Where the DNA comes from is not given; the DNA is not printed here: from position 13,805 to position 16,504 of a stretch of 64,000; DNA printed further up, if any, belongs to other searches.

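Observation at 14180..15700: Glutamate-dehydrogenase-like domain with intact catalytic motifs buried in the middle of the giant ORF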

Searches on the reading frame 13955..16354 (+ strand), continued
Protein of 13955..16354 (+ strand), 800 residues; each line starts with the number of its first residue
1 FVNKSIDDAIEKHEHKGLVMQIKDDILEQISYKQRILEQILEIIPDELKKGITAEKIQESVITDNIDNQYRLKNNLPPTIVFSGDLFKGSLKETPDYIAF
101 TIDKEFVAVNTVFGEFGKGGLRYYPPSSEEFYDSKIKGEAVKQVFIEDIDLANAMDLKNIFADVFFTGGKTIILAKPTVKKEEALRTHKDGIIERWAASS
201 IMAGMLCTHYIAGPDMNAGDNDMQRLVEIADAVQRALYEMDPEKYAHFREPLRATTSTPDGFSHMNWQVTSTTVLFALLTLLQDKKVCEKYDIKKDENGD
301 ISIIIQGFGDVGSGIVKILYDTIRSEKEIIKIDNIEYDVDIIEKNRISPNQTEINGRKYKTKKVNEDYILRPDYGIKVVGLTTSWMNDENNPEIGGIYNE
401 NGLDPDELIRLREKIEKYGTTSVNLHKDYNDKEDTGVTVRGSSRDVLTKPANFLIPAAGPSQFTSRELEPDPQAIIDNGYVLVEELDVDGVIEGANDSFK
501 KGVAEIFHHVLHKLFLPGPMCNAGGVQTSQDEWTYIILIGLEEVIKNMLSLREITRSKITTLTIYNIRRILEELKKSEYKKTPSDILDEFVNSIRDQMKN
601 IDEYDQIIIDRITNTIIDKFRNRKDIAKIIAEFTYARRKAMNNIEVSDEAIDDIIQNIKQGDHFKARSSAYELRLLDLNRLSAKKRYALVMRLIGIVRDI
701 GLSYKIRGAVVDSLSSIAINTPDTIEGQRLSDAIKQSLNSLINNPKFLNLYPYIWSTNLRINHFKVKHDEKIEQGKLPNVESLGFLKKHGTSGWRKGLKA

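Call 51: predict_structure(alignment_id=A3)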
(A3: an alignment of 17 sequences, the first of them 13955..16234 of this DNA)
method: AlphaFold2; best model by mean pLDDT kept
length: 760 residues; sequences in the alignment: 17
mean_pLDDT: 82.7   pTM: 0.85
mean pLDDT of the five models: 82.7, 80.4, 80.1, 79.8, 74.9
residues with pLDDT >= 90: 298; 70-90: 348; 50-70: 56; < 50: 58
segments of 3 or more residues with pLDDT < 50: 1-3, 326-373, 387-390
pLDDT, mean of each block of 10 residues (from residue 1): 54 74 81 89 87 84 92 94 85 89 95 89 88 82 87 91 92 85 66 94 89 75 84 90 78 56 80 95 94 88 91 90 54 46 43 44 35 71 64 75 90 85 81 62 89 88 88 84 94 89 92 94 89 84 82 89 95 96 95 92 85 79 81 89 85 95 92 88 90 94 90 86 83 90 83 76
secondary structure, 60 per line:
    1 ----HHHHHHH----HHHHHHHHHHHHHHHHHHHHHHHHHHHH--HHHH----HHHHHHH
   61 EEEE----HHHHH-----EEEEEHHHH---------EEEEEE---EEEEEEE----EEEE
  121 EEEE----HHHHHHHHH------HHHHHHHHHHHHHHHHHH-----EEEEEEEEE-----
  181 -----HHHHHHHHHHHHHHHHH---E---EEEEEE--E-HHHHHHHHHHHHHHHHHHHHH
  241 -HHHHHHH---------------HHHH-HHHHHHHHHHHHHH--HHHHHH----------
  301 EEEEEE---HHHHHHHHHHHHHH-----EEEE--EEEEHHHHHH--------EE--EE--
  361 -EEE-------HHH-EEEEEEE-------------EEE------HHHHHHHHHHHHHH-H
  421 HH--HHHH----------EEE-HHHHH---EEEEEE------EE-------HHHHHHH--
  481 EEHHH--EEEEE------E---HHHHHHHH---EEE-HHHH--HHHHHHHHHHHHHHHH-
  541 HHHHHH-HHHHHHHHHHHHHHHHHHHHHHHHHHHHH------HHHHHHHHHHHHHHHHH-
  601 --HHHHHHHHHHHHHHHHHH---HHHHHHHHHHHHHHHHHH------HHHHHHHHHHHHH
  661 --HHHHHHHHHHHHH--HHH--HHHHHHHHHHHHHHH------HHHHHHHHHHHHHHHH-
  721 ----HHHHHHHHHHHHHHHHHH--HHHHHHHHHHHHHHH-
elements in order (helices of 4 or more, strands of 3 or more residues): H5-11 H16-43 H46-49 H54-60 E61-64 H69-73 E79-83 H84-87 E97-102 E106-112 E117-124 H129-137 H144-161 E167-175 H186-202 E210-215 H220-240 H242-248 H264-267 H269-282 H285-290 E301-306 H310-323 E329-332 E335-338 H339-344 E362-364 E376-382 E396-398 H405-418 H425-428 E439-441 H443-447 E451-456 H472-478 E488-492 H503-510 E514-516 H518-521 H524-539 H541-546 H548-576 H583-599 H603-620 H624-641 H648-660 H663-675 H683-697 H704-719 H725-742 H745-759

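Call 54: fold_search(model_id=the predicted structure, library=pdb)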
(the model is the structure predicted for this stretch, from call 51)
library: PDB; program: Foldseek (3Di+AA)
matches with E <= 10: 454; with E <= 0.001: 173
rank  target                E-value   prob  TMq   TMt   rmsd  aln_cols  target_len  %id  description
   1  9a5j_B                5.2e-15  1.00  0.35  0.57   9.3       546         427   16  Integrative model of DNAK-GUDB by crosslinking MS and deep learning (released 2024-09-18)
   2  8i83_E                1.5e-14  1.00  0.35  0.62   6.2       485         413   18  Crystal Structure of phosphinothricin dehydrogenase (released 2024-02-14)
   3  8xcp                  2.7e-14  1.00  0.35  0.60  10.0       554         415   16  Cryo-EM structure of Glutamate dehydrogenase from Thermococcus profundus incorporating NADP and GLU in the initial stage (released 2023-12-27)
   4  8xcr                  3.9e-14  1.00  0.37  0.62   5.7       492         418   17  Cryo-EM structure of Glutamate dehydrogenase from Thermococcus profundus in complex with NADP and GLU in the initial sta (released 2023-12-27)
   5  6dqg_A                4.9e-14  1.00  0.39  0.57  10.9       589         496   16  Human glutamate dehydrogenase, H454Y mutant (released 2018-06-20)
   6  3k8z_C                5.4e-14  1.00  0.36  0.62   5.7       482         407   18  Crystal Structure of Gudb1 a decryptified secondary glutamate dehydrogenase from B. subtilis (released 2010-06-02)
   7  7mfm_A                6.4e-14  1.00  0.35  0.60   9.1       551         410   17  Glutamate synthase, glutamate dehydrogenase counter-enzyme complex (released 2022-01-05)
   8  8ar7_A                7.4e-14  1.00  0.39  0.57  10.4       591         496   16  Bovine glutamate dehydrogenase in ternary complex with the allosteric activators ADP and leucine (released 2022-10-05)
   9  8i83_F                7.4e-14  1.00  0.34  0.58   9.1       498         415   17  Crystal Structure of phosphinothricin dehydrogenase (released 2024-02-14)
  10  8zmu_B                8.1e-14  1.00  0.36  0.60   8.0       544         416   17  GLUTAMATE DEHYDROGENASE (W89F-MUTANT) FROM THERMOCOCCUS PROFUNDUS IN THE UNLIGANDED STATE (released 2024-06-05)
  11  6g2u_E                8.4e-14  1.00  0.39  0.59  14.8       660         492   16  Crystal structure of the human glutamate dehydrogenase 2 (hGDH2) (released 2019-04-10)
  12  3ete_A                8.4e-14  1.00  0.39  0.58  15.4       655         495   15  Crystal structure of bovine glutamate dehydrogenase complexed with hexachlorophene (released 2009-06-09)
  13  3aoe_A                9.6e-14  1.00  0.36  0.61   5.6       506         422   17  Crystal structure of hetero-hexameric glutamate dehydrogenase from Thermus thermophilus (Leu bound form) (released 2011-09-07)
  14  6g2u_B                1.1e-13  1.00  0.38  0.56  16.3       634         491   16  Crystal structure of the human glutamate dehydrogenase 2 (hGDH2) (released 2019-04-10)
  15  6g2u_D                1.1e-13  1.00  0.39  0.58  14.2       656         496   16  Crystal structure of the human glutamate dehydrogenase 2 (hGDH2) (released 2019-04-10)
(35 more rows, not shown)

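Call 55: search_protein_families(library=pfam, proteins=[P0151, P0157, P0155], max_evalue=0.00001)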
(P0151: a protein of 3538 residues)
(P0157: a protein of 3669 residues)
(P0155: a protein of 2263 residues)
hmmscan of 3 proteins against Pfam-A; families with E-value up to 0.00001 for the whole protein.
P0151 (3538 aa): 2 families
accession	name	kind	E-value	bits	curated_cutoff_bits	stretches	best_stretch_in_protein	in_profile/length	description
PF00208.27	ELFV_dehydrog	-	5.7e-24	85.6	23.4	1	855-1079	10-218/241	Glutamate/Leucine/Phenylalanine/Valine dehydrogenase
PF06293.20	Kdo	-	1.2e-10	41.6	21.3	0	3196-3251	122-173/207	Lipopolysaccharide kinase (Kdo/WaaP) family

P0157 (3669 aa): 3 families
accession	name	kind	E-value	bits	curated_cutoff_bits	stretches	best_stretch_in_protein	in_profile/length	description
PF03118.21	RNA_pol_A_CTD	-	5.3e-19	68.1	23.8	0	2987-3033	21-67/67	Bacterial RNA polymerase, alpha chain C terminal domain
PF13646.12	HEAT_2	-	7.1e-12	45.9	27.7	0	1058-1106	14-59/88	HEAT repeats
PF00208.27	ELFV_dehydrog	-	3.1e-07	30.8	23.4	1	835-911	102-180/241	Glutamate/Leucine/Phenylalanine/Valine dehydrogenase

P0155 (2263 aa): 3 families
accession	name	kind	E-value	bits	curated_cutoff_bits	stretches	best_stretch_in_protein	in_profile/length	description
PF00990.26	GGDEF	-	5.8e-45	153.4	23.8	2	1496-1614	36-154/161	Diguanylate cyclase, GGDEF domain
PF00208.27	ELFV_dehydrog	-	1.1e-27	97.8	23.4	1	587-801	21-220/241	Glutamate/Leucine/Phenylalanine/Valine dehydrogenase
PF17853.6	GGDEF_2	-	1.5e-06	28.9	24.5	0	1496-1571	26-89/116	GGDEF-like domain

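Call 56: search_protein_families(library=pfam, proteins=[P0185, P0280, P0160], max_evalue=0.00001)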
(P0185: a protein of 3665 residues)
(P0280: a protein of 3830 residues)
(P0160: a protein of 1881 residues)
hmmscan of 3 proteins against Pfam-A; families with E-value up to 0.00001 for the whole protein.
P0185 (3665 aa): 2 families
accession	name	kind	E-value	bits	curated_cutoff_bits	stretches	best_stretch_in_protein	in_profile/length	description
PF00208.27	ELFV_dehydrog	-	1.5e-13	51.5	23.4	1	1978-2182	6-183/241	Glutamate/Leucine/Phenylalanine/Valine dehydrogenase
PF00072.30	Response_reg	-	4.9e-11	43.2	30.2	1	700-814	1-110/111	Response regulator receiver domain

P0280 (3830 aa): 2 families
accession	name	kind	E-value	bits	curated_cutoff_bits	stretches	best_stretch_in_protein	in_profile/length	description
PF00381.24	PTS-HPr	-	4.3e-16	59.2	23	1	1064-1134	2-65/81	PTS HPr component phosphorylation site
PF13646.12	HEAT_2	-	3.1e-08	34.2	27.7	1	1853-1935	16-88/88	HEAT repeats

P0160 (1881 aa): 1 family
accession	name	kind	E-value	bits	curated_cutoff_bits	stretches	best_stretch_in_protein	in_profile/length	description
PF00208.27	ELFV_dehydrog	-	1.7e-13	51.3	23.4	1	1243-1448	8-186/241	Glutamate/Leucine/Phenylalanine/Valine dehydrogenase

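Call 59: search_protein_families(library=pfam, proteins=[L004:3730-5595:+, L004:5632-6828:+, L004:6956-8599:+, L004:8690-9349:+, L004:9350-9784:+, L004:12035-13069:+, L004:13072-13737:+, L004:14087-14743:-, L004:14808-15521:+, L004:15523-16425:+], max_evalue=0.0001)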
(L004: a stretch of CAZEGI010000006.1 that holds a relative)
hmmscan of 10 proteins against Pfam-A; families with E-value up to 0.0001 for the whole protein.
L004:3730-5595:+ (621 aa): 3 families
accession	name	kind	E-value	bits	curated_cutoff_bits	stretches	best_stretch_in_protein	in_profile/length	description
PF08915.16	tRNA-Thr_ED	-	1.3e-50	171.4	30.2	1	1-136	1-137/137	Archaea-specific editing domain of threonyl-tRNA synthetase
PF03129.25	HGTP_anticodon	-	7e-24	84.2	21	1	508-598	1-94/94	Anticodon binding domain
PF00587.30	tRNA-synt_2b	-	4e-19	69.8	29.3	1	278-487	1-178/179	tRNA synthetase class II core domain (G, H, P, S and T)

L004:5632-6828:+ (398 aa): 0 families

L004:6956-8599:+ (547 aa): 1 family
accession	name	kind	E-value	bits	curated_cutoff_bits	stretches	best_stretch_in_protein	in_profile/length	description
PF01464.25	SLT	-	1e-07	32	21.3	0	301-332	18-50/117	Transglycosylase SLT domain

L004:8690-9349:+ (219 aa): 2 families
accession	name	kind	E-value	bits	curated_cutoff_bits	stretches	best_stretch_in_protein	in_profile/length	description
PF06026.20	Rib_5-P_isom_A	-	3.3e-55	186.8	26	1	48-210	1-171/173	Ribose 5-phosphate isomerase A (phosphoriboisomerase A)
PF00455.28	DeoRC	-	4.1e-07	30.5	31.8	1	6-61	4-59/160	DeoR C terminal sensor domain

L004:9350-9784:+ (144 aa): 2 families
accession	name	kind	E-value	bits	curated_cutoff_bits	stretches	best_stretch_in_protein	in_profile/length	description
PF02996.22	Prefoldin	-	3.1e-27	95.3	23.2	1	20-132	1-113/120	Prefoldin subunit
PF01920.25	Prefoldin_2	-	2.9e-06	27.6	27.6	0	13-56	3-46/106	Prefoldin subunit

L004:12035-13069:+ (344 aa): 2 families
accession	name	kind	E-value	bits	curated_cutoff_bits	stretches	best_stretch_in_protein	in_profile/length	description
PF00448.28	SRP54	-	6e-78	261.4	22.7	1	150-343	1-194/196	SRP54-type protein, GTPase domain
PF02881.24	SRP54_N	-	2e-09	38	22.4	1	57-123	3-74/75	SRP54-type protein, helical bundle domain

L004:13072-13737:+ (221 aa): 2 families
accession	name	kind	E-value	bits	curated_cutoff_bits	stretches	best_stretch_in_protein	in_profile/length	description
PF01522.26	Polysacc_deac_1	-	4.1e-13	49.8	23.1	1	16-119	11-118/124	Polysaccharide deacetylase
PF10096.14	DUF2334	-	7.2e-06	26.2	26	1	58-176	64-190/203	Uncharacterized protein conserved in bacteria (DUF2334)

L004:14087-14743:- (218 aa): 0 families

L004:14808-15521:+ (237 aa): 0 families

L004:15523-16425:+ (300 aa): 1 family
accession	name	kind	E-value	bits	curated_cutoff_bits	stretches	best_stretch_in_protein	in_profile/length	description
PF24334.1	DUF7502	-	5.4e-11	42.8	27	1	18-150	47-181/281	Family of unknown function (DUF7502)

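Call 75: search_protein_families(library=pfam, proteins=[P0140, P0138, P0139, P0150, P0152, P0153], max_evalue=0.0001)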
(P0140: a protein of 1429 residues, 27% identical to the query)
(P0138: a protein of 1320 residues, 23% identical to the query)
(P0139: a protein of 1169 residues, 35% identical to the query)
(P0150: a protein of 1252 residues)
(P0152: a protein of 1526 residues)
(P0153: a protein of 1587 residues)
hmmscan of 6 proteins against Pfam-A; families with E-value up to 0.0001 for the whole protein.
P0140 (1429 aa): 3 families
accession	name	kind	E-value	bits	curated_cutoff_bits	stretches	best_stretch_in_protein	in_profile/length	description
PF00208.27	ELFV_dehydrog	-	3.3e-12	47.1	23.4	1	760-937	31-181/241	Glutamate/Leucine/Phenylalanine/Valine dehydrogenase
PF01476.26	LysM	-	4.3e-09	36.6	20.9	1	385-428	1-43/43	LysM domain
PF23473.1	LysM3_LYK4_5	-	3e-06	27.6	29.3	1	384-428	4-47/48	LYK4/5 LysM3 domain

P0138 (1320 aa): 2 families
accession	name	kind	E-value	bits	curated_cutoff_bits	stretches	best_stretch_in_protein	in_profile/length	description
PF07998.17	Peptidase_M54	-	4.4e-18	66.4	24.4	1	176-301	62-192/194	Peptidase family M54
PF00208.27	ELFV_dehydrog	-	1.5e-13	51.5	23.4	1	815-1026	20-178/241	Glutamate/Leucine/Phenylalanine/Valine dehydrogenase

P0139 (1169 aa): 2 families
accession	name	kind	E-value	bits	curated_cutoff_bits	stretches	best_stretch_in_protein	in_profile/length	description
PF00208.27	ELFV_dehydrog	-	1.6e-28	100.5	23.4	1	327-536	19-218/241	Glutamate/Leucine/Phenylalanine/Valine dehydrogenase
PF02585.22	PIG-L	-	2.3e-05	25.4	28.2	0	926-1038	24-128/129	GlcNAc-PI de-N-acetylase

P0150 (1252 aa): 1 family
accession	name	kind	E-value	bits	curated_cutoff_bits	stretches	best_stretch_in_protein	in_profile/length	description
PF00208.27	ELFV_dehydrog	-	1.5e-14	54.8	23.4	1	743-817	105-181/241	Glutamate/Leucine/Phenylalanine/Valine dehydrogenase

P0152 (1526 aa): 2 families
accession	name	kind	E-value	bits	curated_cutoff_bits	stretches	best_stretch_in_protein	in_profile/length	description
PF00208.27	ELFV_dehydrog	-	1.3e-10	41.9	23.4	1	993-1090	94-184/241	Glutamate/Leucine/Phenylalanine/Valine dehydrogenase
PF13646.12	HEAT_2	-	3.9e-05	24.3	27.7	0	1234-1279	14-57/88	HEAT repeats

P0153 (1587 aa): 2 families
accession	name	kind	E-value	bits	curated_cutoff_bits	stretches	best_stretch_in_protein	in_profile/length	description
PF00208.27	ELFV_dehydrog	-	4.2e-09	36.9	23.4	1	561-794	26-183/241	Glutamate/Leucine/Phenylalanine/Valine dehydrogenase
PF13646.12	HEAT_2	-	5.3e-06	27.1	27.7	1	943-988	13-56/88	HEAT repeats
